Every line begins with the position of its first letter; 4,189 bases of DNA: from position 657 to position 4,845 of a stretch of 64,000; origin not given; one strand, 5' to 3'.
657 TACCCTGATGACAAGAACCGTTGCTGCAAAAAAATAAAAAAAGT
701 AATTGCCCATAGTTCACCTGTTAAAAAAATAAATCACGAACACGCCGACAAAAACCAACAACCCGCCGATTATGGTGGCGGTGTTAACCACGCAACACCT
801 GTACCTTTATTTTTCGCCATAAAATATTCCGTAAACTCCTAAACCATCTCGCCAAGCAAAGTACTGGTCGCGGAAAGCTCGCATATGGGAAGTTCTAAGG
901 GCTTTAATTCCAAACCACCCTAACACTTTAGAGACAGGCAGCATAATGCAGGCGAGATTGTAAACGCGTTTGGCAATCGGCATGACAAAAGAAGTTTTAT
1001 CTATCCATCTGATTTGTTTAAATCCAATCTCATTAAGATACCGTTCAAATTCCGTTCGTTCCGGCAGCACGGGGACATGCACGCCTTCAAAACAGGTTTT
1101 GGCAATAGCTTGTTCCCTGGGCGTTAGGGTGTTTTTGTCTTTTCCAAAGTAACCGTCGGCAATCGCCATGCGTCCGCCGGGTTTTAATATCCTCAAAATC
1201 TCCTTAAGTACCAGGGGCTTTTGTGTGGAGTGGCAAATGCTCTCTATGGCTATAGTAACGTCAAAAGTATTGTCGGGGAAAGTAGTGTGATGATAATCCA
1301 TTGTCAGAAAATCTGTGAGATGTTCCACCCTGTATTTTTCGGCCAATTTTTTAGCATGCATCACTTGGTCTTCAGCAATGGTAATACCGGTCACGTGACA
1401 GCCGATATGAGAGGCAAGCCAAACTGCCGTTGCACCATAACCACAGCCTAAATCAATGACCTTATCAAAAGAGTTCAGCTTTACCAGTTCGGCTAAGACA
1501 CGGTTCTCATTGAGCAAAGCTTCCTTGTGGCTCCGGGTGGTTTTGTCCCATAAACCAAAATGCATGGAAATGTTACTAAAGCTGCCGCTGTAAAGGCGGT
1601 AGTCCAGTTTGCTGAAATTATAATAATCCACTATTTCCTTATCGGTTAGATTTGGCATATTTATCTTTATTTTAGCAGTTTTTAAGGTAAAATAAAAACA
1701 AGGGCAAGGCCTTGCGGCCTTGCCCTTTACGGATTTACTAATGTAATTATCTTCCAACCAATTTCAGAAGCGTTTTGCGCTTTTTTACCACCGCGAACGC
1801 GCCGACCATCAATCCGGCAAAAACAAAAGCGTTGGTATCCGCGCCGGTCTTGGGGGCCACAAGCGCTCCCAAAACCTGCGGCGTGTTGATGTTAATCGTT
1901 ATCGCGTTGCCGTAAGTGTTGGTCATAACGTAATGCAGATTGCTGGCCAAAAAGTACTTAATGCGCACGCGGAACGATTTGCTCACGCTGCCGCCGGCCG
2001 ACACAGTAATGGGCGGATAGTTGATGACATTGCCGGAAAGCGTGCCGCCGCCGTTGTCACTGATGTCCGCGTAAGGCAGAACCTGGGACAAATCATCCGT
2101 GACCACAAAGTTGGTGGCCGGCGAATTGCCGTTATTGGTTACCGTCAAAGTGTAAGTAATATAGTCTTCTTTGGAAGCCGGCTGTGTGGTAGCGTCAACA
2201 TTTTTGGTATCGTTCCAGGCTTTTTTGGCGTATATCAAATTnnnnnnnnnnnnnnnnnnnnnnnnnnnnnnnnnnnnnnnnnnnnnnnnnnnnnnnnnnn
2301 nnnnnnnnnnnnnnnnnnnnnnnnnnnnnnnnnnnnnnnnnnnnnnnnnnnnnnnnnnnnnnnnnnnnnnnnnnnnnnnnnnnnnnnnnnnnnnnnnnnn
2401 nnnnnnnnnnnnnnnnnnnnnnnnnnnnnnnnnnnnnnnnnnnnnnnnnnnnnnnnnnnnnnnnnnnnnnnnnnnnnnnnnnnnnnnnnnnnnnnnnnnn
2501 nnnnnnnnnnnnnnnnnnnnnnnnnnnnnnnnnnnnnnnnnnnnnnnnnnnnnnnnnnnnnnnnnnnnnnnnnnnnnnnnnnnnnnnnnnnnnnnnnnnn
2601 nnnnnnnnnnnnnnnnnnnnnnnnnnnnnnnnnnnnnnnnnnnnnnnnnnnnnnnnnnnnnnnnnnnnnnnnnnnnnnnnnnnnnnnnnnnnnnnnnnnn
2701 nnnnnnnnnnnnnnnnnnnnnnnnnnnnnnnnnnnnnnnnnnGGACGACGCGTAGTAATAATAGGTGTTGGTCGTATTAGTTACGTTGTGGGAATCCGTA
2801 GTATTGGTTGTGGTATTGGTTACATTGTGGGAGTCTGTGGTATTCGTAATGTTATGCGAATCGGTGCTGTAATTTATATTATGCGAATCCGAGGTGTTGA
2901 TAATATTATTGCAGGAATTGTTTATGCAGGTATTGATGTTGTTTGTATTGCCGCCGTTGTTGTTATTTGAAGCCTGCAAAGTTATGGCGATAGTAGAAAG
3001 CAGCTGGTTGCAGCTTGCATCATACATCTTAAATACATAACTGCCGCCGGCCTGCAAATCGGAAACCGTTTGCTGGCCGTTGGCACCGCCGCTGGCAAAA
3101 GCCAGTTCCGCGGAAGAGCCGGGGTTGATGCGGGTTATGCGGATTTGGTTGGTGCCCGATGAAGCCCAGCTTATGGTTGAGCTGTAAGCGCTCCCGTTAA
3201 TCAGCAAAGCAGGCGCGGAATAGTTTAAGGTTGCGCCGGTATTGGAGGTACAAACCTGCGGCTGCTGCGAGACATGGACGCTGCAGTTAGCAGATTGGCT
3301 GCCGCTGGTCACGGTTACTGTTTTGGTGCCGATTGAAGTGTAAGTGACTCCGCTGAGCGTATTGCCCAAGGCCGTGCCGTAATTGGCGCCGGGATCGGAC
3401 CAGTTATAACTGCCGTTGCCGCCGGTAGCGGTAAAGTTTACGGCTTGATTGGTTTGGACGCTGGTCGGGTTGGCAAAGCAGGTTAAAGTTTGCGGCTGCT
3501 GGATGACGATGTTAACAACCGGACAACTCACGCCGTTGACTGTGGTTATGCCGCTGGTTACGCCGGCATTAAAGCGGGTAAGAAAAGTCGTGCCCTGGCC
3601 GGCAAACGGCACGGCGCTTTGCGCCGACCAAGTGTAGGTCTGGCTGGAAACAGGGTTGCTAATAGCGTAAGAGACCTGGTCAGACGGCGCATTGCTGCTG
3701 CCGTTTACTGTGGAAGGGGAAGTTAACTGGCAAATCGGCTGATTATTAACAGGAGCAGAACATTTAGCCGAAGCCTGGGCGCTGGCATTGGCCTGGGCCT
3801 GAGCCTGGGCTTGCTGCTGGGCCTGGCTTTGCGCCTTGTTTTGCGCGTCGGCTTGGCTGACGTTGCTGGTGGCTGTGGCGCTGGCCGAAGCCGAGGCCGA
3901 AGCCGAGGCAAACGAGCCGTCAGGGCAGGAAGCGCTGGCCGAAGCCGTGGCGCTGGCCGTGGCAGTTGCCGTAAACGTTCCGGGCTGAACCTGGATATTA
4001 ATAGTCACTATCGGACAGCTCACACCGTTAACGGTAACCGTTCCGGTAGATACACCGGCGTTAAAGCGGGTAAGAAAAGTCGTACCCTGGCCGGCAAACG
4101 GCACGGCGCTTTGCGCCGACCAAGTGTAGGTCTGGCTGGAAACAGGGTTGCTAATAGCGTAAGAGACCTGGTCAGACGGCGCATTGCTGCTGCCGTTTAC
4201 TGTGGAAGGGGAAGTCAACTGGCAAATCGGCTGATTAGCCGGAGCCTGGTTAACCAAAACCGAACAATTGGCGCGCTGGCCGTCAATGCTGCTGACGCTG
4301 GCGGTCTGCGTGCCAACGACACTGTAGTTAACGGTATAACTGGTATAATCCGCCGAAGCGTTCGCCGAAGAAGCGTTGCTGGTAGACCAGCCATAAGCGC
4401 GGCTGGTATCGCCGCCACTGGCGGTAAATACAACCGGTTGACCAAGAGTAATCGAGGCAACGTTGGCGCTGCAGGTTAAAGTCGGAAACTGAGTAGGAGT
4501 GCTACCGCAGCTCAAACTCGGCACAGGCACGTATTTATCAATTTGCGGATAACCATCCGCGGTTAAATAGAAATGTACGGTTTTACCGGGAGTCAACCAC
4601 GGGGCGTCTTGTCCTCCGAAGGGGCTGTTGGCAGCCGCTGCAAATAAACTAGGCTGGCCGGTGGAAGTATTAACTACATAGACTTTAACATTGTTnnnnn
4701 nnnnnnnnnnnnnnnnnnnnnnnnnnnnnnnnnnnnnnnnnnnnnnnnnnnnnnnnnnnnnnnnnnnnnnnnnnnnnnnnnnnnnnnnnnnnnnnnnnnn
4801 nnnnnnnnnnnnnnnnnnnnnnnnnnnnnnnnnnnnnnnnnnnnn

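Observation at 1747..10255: A sortase and a candidate substrate (the giant surface protein with an APKTG signal) share one locus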

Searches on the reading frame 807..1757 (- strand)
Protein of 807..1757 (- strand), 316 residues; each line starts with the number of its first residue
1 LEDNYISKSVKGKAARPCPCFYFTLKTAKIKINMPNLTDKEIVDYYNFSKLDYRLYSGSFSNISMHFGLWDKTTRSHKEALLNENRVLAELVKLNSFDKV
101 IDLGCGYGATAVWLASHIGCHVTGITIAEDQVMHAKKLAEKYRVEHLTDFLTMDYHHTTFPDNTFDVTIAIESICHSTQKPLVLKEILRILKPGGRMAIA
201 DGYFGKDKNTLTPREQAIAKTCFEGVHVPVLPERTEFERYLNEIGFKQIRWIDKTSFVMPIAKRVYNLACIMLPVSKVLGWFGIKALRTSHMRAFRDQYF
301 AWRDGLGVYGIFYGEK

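Call 3: search_protein_families(library=pfam, proteins=[window:807-1757:-], max_evalue=0.01)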
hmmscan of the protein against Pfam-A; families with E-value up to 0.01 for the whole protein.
window:807-1757:- (316 aa): 19 families
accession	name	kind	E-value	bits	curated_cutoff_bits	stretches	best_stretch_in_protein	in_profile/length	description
PF08241.18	Methyltransf_11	-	2.7e-21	76.4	21.2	1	102-199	2-95/95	Methyltransferase domain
PF13649.12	Methyltransf_25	-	1.1e-19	71.3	27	1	100-195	1-97/97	Methyltransferase domain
PF13847.12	Methyltransf_31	-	3.8e-18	66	27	1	98-207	5-114/145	Methyltransferase domain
PF02353.26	CMAS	-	1.8e-13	50.9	27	1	69-247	35-211/273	Mycolic acid cyclopropane synthetase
PF08242.18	Methyltransf_12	-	7.3e-13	49.5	30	1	101-196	1-97/98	Methyltransferase domain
PF13489.12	Methyltransf_23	-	1.4e-12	48.1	27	1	88-247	13-160/164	Methyltransferase domain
PF01209.24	Ubie_methyltran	-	1.6e-10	41.2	20.1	1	96-199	47-151/233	ubiE/COQ5 methyltransferase family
PF07021.18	MetW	-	2.6e-08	34.2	21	1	86-192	5-103/193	Methionine biosynthesis protein MetW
PF05175.20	MTS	-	9.9e-06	25.7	23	1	86-169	21-103/170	Methyltransferase small domain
PF00107.32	ADH_zinc_N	-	6.3e-05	23.4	31.8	1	108-238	3-121/129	Zinc-binding dehydrogenase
PF08123.19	DOT1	-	7.1e-05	22.9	23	1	90-178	36-123/205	Histone methylation protein DOT1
PF13679.12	Methyltransf_32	-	0.00019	21.9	27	1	88-164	17-101/143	Methyltransferase domain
PF00891.24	Methyltransf_2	-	0.00042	20.2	22.3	1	82-212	49-177/210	O-methyltransferase domain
PF01135.25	PCMT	-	0.00047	20.4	20.3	1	88-200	65-172/210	Protein-L-isoaspartate(D-aspartate) O-methyltransferase (PCMT)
PF03848.20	TehB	-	0.00055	19.9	20.4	1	89-168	23-99/193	Tellurite resistance protein TehB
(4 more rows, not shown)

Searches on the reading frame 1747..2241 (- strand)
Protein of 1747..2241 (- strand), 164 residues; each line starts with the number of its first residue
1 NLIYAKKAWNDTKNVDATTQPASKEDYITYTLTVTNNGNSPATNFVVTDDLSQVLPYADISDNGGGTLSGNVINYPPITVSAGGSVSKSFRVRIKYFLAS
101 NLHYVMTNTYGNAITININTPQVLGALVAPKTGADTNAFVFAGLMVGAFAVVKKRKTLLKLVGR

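Call 73: find_related_loci(query=A3, collection=metagenome_contigs, flank=10000)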
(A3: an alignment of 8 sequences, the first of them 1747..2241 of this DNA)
Query A3 (164 aa) in metagenome_contigs; peptide patterns used: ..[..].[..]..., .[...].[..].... (x = any residue, [..] = any of these).
284 stretches matched a pattern; 34 encode a relative of the query (tblastn E <= 1e-3); 34 distinct loci.
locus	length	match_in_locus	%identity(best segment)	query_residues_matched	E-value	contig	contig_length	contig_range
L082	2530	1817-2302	75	2-163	8e-85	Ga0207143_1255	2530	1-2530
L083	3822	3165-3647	68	2-162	2e-74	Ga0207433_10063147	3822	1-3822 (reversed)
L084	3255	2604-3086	68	2-162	1e-74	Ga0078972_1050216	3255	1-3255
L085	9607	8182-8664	70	2-162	2e-74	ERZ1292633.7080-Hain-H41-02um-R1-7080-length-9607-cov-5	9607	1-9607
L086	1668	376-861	70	1-162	2e-77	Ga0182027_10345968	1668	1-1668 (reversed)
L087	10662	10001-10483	69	2-162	5e-74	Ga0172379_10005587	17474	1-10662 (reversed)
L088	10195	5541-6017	71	4-162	7e-74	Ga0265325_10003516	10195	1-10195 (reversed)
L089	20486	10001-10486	69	1-162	1e-73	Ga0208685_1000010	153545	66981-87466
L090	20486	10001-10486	70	1-162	1e-73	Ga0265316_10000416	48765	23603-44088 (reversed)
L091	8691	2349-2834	69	1-162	6e-73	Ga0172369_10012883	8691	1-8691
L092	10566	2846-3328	70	2-162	6e-73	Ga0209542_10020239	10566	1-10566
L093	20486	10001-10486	64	1-162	8e-72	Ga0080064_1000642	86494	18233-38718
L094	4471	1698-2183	69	1-162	6e-72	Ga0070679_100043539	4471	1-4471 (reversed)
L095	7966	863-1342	70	2-162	1e-71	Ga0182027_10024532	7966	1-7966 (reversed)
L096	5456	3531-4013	66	2-162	3e-71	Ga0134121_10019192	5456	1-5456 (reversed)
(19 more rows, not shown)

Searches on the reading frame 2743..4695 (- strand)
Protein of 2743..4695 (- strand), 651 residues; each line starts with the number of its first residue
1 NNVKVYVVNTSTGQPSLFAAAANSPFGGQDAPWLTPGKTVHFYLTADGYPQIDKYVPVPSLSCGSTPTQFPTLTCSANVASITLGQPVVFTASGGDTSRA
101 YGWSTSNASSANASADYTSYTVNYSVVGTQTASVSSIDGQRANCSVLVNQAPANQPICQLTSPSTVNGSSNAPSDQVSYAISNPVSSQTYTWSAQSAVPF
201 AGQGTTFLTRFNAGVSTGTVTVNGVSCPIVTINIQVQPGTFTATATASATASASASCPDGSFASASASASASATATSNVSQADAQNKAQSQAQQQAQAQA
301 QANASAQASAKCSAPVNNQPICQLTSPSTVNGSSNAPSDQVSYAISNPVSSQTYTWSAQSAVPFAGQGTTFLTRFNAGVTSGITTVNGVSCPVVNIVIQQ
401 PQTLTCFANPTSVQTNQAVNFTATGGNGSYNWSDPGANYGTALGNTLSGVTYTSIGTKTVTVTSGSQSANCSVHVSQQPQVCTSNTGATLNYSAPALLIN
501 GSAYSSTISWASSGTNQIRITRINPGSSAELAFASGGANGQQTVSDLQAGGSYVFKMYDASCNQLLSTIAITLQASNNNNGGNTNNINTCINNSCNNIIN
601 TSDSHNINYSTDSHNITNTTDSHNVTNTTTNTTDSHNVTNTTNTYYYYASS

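Call 39: search_protein_families(library=pfam, proteins=[window:2743-4695:-], max_evalue=1)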
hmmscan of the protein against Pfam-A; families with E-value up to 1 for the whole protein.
window:2743-4695:- (651 aa): 1 family
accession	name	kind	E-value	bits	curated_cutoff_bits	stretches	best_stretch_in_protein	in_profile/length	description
PF19408.5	PKD_6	-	0.013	16.3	25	2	163-225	5-69/82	PKD-like domain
